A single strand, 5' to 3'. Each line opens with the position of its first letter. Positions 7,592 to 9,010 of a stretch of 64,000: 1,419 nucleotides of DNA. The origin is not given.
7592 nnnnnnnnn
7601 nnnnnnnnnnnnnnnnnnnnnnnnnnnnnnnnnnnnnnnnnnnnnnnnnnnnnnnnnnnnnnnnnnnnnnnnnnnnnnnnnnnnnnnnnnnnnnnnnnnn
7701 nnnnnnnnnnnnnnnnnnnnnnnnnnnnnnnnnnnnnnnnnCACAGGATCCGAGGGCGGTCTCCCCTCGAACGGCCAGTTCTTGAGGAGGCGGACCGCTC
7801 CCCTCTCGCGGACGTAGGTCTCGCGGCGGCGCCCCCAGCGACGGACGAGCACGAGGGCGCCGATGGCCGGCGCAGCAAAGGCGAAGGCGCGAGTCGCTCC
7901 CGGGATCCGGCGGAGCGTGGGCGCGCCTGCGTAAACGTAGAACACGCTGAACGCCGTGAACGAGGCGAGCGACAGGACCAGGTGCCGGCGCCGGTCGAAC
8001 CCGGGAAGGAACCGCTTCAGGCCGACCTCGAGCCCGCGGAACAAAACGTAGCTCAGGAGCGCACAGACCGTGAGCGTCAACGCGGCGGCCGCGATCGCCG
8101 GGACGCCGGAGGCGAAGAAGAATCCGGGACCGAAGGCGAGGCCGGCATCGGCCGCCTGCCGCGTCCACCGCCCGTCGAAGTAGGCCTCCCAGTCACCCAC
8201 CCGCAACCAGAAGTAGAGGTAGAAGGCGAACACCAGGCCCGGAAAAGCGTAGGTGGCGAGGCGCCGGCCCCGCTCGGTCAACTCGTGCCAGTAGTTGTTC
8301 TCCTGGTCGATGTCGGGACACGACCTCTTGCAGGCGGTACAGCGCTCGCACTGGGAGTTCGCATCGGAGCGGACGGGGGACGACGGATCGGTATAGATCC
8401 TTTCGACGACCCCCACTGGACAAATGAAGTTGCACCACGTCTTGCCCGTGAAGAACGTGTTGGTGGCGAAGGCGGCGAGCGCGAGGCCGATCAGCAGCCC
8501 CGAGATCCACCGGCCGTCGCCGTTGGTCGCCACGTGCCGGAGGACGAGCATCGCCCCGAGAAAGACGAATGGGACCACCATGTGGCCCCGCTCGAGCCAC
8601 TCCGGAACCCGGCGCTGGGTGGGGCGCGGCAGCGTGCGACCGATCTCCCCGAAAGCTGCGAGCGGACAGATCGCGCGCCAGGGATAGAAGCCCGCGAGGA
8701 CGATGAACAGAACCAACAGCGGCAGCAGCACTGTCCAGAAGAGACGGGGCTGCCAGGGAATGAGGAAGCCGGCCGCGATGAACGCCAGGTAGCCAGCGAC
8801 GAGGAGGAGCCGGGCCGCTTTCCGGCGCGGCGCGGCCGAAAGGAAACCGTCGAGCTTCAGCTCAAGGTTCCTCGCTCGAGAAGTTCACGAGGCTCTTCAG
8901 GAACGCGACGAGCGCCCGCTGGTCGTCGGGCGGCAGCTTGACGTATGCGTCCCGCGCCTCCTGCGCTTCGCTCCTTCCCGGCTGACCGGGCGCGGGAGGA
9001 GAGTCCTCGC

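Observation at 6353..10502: Membrane polyferredoxin / TerB-like / HEAT / cNMP-binding mosaic protein paired with a secreted DUF1111 di-haem protein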

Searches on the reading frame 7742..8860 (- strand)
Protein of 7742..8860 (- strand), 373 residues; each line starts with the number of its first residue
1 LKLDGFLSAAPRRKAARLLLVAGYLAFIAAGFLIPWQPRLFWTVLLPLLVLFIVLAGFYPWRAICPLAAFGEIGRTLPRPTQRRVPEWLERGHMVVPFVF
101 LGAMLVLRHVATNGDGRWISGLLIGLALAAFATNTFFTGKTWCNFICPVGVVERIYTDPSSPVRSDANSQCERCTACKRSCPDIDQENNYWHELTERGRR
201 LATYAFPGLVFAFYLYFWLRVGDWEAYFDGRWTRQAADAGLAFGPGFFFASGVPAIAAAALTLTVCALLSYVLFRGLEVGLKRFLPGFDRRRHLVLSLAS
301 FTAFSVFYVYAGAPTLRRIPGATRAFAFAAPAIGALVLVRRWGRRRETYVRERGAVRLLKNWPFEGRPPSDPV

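Call 45: predict_structure(alignment_id=A2)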
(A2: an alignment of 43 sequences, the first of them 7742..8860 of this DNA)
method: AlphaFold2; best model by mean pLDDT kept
length: 373 residues; sequences in the alignment: 43
mean_pLDDT: 80.1   pTM: 0.80
mean pLDDT of the five models: 80.1, 79.4, 78.6, 77.6, 75.1
residues with pLDDT >= 90: 112; 70-90: 192; 50-70: 39; < 50: 30
segments of 3 or more residues with pLDDT < 50: 1-8, 161-180
pLDDT, mean of each block of 10 residues (from residue 1): 42 90 95 87 84 79 87 81 82 90 91 82 93 83 82 74 41 42 61 85 95 91 75 78 91 95 98 97 88 90 86 57 66 76 72 78 86 65
secondary structure, 60 per line:
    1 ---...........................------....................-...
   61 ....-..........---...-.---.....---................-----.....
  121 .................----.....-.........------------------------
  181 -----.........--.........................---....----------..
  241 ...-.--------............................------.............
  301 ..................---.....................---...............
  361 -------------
elements in order: H4-30 H37-56 H58-64 H66-75 H87-91 H95-110 H116-136 H142-146 H148-156 H186-194 H197-221 H225-228 H239-243 H255-281 H288-318 H322-342 H346-360

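Call 83: search_protein_representatives(protein=window:7742-8860:-)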
Query: 373 residues. Proteins with E-value up to 0.001 (for the whole library): 750; up to 1e-10: 504; up to 1e-30: 205. The best 150 are listed.
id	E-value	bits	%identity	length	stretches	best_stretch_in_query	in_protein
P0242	9.2e-161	551.7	67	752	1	8-373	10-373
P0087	5.1e-147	506.5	64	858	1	11-370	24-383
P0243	1.5e-124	432.5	55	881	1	16-372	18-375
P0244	3.0e-122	424.9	54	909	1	12-372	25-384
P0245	1.2e-121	422.9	56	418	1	15-361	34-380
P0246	6.0e-120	417.3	54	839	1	19-372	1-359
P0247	1.4e-118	412.9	54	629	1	13-371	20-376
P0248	3.5e-114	398.3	53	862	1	15-372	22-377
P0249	9.8e-111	387.0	54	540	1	17-372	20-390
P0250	1.5e-108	379.8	51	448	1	17-372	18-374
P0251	1.7e-105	369.7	51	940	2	78-372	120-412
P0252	1.9e-104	366.3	47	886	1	17-372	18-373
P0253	1.3e-101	357.0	50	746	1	17-369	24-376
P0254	1.9e-99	349.8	50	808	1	33-372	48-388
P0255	4.1e-95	335.6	47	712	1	38-371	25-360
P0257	2.7e-91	323.0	49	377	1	15-345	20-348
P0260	1.5e-87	310.6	49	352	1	16-344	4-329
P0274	1.3e-78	281.2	47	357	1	13-347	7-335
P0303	3.1e-66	240.5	42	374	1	16-344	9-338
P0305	2.6e-65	237.4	37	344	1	38-354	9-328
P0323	1.4e-52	195.5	38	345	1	15-360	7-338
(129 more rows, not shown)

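Call 85: find_encoding_contigs(protein=P0260, flank=5000, max_places=3)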
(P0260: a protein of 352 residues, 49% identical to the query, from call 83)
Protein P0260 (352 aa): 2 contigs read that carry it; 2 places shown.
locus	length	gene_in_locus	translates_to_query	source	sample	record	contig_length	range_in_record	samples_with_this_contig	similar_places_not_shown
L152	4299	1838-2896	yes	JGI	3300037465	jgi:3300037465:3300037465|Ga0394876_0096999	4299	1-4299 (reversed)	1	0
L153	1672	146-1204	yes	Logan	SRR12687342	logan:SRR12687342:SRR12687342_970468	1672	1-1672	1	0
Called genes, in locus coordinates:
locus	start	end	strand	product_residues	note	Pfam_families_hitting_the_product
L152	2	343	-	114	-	?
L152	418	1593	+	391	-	-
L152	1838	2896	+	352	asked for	-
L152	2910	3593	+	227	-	-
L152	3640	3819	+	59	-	-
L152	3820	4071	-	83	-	-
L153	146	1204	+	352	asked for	-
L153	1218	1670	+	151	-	?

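Call 88: find_encoding_contigs(protein=P0257, flank=5000, max_places=2)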
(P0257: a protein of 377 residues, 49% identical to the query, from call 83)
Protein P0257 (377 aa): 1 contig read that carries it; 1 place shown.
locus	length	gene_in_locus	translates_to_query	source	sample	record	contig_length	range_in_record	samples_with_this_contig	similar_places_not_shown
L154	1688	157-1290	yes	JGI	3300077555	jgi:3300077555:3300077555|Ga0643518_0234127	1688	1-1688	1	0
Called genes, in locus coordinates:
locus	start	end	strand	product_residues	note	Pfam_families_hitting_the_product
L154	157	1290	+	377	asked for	-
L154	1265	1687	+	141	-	?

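Call 89: find_encoding_contigs(protein=P0274, flank=5000, max_places=2)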
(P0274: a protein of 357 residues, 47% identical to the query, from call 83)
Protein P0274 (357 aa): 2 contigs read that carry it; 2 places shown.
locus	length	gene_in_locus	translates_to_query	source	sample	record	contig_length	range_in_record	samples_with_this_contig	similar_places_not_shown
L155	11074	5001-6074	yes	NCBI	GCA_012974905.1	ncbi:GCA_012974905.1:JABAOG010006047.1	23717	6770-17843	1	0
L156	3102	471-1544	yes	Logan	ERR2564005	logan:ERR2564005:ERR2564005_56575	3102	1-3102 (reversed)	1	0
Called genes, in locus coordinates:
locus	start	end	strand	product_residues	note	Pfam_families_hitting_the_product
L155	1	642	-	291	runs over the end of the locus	PF13370:Fer4_13, PF14597:Lactamase_B_5 (weak)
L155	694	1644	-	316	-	-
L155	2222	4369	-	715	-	-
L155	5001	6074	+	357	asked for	-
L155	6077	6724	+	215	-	-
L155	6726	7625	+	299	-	PF01545:Cation_efflux, PF16916:ZT_dimer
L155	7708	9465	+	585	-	PF00020:TNFR_c6 (weak), PF07699:Ephrin_rec_like (faint), PF00020:TNFR_c6 (weak), PF06739:SBBP (faint)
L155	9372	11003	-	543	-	-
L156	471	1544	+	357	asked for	-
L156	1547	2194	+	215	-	-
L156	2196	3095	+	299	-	PF01545:Cation_efflux, PF16916:ZT_dimer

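Call 90: search_protein_families(library=pfam, proteins=[L155:6077-6724:+, L152:2910-3593:+, L155:2222-4369:-, L152:418-1593:+, L154:1265-1687:+], max_evalue=1)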
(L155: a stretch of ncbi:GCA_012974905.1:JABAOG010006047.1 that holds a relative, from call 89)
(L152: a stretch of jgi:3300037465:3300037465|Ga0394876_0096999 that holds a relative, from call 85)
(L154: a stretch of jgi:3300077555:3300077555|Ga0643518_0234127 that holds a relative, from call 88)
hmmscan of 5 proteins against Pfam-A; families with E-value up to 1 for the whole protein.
L155:6077-6724:+ (215 aa): 0 families

L152:2910-3593:+ (227 aa): 1 family
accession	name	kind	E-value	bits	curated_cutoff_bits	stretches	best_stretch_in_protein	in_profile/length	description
PF02535.28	Zip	-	0.0016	18.2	35.1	1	82-211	156-285/323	ZIP Zinc transporter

L155:2222-4369:- (715 aa): 2 families
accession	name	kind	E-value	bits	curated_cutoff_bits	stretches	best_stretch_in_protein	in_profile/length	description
PF00801.26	PKD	-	0.0096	16.3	23.5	1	445-476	44-75/80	PKD domain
PF18911.6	PKD_4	-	0.094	13.2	27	1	445-476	47-78/85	PKD domain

L152:418-1593:+ (391 aa): 1 family
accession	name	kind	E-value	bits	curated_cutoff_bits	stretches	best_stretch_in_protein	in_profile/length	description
PF18556.6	TetR_C_35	-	0.0016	19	26.7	1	75-136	17-77/105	Bacterial Tetracyclin repressor, C-terminal domain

L154:1265-1687:+ (141 aa): 2 families
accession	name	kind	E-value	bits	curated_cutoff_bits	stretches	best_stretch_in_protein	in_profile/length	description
PF02535.28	Zip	-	0.0096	15.6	35.1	1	93-138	172-216/323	ZIP Zinc transporter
PF00032.22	Cytochrom_B_C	-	0.1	13.3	20.7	0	17-62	37-82/102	Cytochrome b(C-terminal)/b6/petD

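Call 91: find_encoding_contigs(protein=P0305, flank=5000, max_places=2)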
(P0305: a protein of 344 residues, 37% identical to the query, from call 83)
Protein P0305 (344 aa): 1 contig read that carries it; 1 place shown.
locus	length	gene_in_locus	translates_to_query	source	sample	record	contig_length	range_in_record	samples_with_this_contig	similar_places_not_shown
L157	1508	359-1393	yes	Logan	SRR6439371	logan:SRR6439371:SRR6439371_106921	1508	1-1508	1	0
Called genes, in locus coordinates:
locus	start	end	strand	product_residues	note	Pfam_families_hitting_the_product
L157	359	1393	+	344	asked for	-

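Call 92: find_encoding_contigs(protein=P0323, flank=5000, max_places=2)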
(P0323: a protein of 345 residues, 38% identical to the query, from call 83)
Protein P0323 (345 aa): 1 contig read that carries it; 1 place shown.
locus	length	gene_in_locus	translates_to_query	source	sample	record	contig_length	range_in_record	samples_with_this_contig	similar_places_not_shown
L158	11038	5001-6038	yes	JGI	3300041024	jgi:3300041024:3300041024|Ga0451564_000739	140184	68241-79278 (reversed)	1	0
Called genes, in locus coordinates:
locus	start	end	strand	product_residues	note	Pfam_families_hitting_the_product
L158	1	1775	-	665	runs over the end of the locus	PF03704:BTAD, PF13176:TPR_7 (faint), PF13181:TPR_8 (faint), PF13428:TPR_14 (faint), PF00515:TPR_1 (faint), PF07719:TPR_2 (faint), PF13414:TPR_11 (faint), PF13431:TPR_17 (faint), +2 more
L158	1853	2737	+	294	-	PF13489:Methyltransf_23, PF01209:Ubie_methyltran, PF13847:Methyltransf_31, PF08241:Methyltransf_11, PF08242:Methyltransf_12, PF13649:Methyltransf_25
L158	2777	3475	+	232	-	-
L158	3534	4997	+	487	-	PF03150:CCP_MauG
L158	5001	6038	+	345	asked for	-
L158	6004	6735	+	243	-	-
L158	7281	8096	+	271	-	PF12697:Abhydrolase_6 (weak), PF24096:DUF7379, PF05057:DUF676, PF00561:Abhydrolase_1 (weak), PF02089:Palm_thioest (weak), PF07819:PGAP1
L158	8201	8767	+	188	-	-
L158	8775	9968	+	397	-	PF00365:PFK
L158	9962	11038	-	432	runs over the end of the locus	PF04055:Radical_SAM, PF13186:SPASM (weak)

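Call 93: search_protein_families(library=ncbifam, proteins=[L158:2777-3475:+, L158:3534-4997:+, L158:6004-6735:+, L155:6077-6724:+, L152:2910-3593:+], max_evalue=0.1)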
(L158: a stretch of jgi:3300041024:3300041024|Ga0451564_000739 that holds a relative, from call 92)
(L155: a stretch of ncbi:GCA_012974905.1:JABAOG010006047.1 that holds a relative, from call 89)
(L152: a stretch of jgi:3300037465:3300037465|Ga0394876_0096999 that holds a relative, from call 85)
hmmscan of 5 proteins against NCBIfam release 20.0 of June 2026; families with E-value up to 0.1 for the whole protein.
L158:2777-3475:+ (232 aa): 1 family
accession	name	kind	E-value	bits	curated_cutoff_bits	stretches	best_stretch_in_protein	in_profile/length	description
NF005257.0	PRK06762.3-2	equivalog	0.097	12.4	202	0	23-72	14-61/170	hypothetical protein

L158:3534-4997:+ (487 aa): 4 families
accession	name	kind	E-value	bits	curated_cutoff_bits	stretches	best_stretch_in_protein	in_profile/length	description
TIGR03981.2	SAM_quin_mod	hypoth_equivalog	1.1e-71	241.9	340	1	38-379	42-364/411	His-Xaa-Ser system-associated MauG-like protein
TIGR04039.1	MXAN_0977_Heme2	hypoth_equivalog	2.2e-42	145.3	362.85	2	201-380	108-282/336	MbnH family di-heme enzyme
TIGR03791.1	TTQ_mauG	equivalog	1.4e-34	119.7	443.85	3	199-308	95-200/291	tryptophan tryptophylquinone biosynthesis enzyme MauG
TIGR04484.1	thiosulf_SoxA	equivalog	0.003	16.9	110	1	38-73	102-135/212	sulfur oxidation c-type cytochrome SoxA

L158:6004-6735:+ (243 aa): 0 families

L155:6077-6724:+ (215 aa): 0 families

L152:2910-3593:+ (227 aa): 0 families

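Call 99: find_encoding_contigs(protein=P0245, flank=5000, max_places=2)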
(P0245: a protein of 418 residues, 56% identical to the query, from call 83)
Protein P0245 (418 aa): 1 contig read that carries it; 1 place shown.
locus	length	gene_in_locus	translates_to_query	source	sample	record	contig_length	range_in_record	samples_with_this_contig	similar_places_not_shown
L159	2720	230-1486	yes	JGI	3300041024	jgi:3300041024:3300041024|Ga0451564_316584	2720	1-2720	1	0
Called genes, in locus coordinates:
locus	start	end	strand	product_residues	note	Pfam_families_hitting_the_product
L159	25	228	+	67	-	-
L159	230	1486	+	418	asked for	-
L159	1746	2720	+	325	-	?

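Call 100: find_encoding_contigs(protein=P0303, flank=5000, max_places=2)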
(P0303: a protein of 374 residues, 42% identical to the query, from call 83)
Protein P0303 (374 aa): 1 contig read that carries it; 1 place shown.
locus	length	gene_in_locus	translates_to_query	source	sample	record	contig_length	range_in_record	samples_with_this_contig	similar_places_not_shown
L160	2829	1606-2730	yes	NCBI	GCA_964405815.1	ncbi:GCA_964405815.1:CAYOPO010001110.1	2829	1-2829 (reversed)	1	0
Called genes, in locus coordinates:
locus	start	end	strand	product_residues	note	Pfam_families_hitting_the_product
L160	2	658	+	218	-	?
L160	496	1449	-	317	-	-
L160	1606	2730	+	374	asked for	-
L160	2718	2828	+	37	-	?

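Call 102: search_protein_families(library=pfam, proteins=[L159:1746-2720:+, L159:230-1486:+, L160:496-1449:-], max_evalue=0.01)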
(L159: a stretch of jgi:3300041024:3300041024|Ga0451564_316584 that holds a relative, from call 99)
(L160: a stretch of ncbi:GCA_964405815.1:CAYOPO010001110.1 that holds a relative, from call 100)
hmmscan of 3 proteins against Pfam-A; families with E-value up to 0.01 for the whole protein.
L159:1746-2720:+ (325 aa): 6 families
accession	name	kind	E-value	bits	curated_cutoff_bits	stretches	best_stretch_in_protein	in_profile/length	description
PF13191.12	AAA_16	-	2.3e-16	61.2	32.6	1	217-312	1-98/167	AAA ATPase domain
PF03704.23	BTAD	-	8.8e-14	52.5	22.1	1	74-196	23-146/146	Bacterial transcriptional activator domain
PF24883.2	NPHP3_N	-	0.00016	22.4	24.8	1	236-272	18-54/164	Nephrocystin 3, N-terminal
PF13401.12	AAA_22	-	0.00072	20.3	27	1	241-273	6-33/130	AAA domain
PF03308.22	MeaB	-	0.00092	18.7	23.1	1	235-272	28-65/273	Methylmalonyl Co-A mutase-associated GTPase MeaB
PF20720.3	nSTAND3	-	0.0034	17.5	27.2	1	240-267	17-44/155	Novel STAND NTPase 3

L159:230-1486:+ (418 aa): 1 family
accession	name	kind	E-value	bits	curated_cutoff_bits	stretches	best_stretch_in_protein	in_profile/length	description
PF12801.12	Fer4_5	-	8.5e-05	22.9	22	1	141-171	4-33/48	4Fe-4S binding domain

L160:496-1449:- (317 aa): 0 families
